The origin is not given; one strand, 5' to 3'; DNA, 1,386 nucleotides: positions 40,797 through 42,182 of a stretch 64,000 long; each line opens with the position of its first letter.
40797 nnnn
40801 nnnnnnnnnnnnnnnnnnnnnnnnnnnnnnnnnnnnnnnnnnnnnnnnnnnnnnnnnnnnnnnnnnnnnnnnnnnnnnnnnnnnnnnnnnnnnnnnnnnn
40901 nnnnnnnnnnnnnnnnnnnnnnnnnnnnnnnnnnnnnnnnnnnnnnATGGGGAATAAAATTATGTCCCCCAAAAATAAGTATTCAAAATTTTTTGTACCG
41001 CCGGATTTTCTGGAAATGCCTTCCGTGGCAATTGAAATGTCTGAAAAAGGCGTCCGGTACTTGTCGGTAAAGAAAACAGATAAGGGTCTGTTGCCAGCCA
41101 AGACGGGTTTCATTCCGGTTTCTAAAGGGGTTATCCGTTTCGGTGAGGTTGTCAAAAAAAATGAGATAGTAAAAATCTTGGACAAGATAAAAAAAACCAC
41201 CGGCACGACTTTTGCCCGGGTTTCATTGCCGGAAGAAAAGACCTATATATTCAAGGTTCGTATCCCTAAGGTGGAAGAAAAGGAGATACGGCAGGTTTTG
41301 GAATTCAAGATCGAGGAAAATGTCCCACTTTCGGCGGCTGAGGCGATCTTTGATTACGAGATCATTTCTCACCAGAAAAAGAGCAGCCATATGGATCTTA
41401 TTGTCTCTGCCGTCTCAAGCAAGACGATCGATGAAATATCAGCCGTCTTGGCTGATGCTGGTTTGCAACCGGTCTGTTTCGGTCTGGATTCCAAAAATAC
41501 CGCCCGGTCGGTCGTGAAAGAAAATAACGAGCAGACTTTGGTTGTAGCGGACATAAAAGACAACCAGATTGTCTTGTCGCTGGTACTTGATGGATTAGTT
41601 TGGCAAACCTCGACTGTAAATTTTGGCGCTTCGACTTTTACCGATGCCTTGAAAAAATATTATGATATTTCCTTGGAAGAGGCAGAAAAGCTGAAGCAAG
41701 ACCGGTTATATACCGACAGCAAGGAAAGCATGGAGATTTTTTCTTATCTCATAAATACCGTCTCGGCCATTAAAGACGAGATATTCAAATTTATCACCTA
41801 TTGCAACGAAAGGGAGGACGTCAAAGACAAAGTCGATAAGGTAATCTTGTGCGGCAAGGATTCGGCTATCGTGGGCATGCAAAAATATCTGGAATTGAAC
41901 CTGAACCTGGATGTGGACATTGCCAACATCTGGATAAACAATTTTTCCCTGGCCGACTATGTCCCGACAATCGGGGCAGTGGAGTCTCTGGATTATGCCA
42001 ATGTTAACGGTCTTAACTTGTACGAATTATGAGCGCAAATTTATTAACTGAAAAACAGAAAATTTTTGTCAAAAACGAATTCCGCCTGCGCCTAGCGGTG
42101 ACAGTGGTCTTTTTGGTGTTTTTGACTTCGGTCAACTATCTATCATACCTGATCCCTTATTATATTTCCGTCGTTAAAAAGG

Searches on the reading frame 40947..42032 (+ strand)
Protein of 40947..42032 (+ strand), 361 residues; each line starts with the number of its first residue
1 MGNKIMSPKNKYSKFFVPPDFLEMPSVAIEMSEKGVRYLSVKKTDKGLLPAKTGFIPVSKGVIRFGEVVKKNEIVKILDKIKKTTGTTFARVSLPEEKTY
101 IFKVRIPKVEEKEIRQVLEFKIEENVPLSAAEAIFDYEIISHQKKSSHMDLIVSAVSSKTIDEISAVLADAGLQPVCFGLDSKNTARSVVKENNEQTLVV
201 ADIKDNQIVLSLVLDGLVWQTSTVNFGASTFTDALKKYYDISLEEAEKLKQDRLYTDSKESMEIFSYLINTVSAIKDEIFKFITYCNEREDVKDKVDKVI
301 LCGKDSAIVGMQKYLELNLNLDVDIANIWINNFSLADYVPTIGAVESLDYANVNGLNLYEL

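Call 48: search_protein_families(library=pfam, proteins=[window:40947-42032:+], max_evalue=0.0001)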
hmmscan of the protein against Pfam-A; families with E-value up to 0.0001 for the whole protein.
window:40947-42032:+ (361 aa): 2 families
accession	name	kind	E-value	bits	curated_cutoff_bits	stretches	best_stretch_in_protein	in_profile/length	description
PF11104.14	PilM_2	-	5.8e-28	98.2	27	1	29-329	2-308/340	Type IV pilus assembly protein PilM;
PF05134.19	T2SSL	-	5.8e-05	23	25.5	1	74-178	33-131/231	Type II secretion system (T2SS), protein L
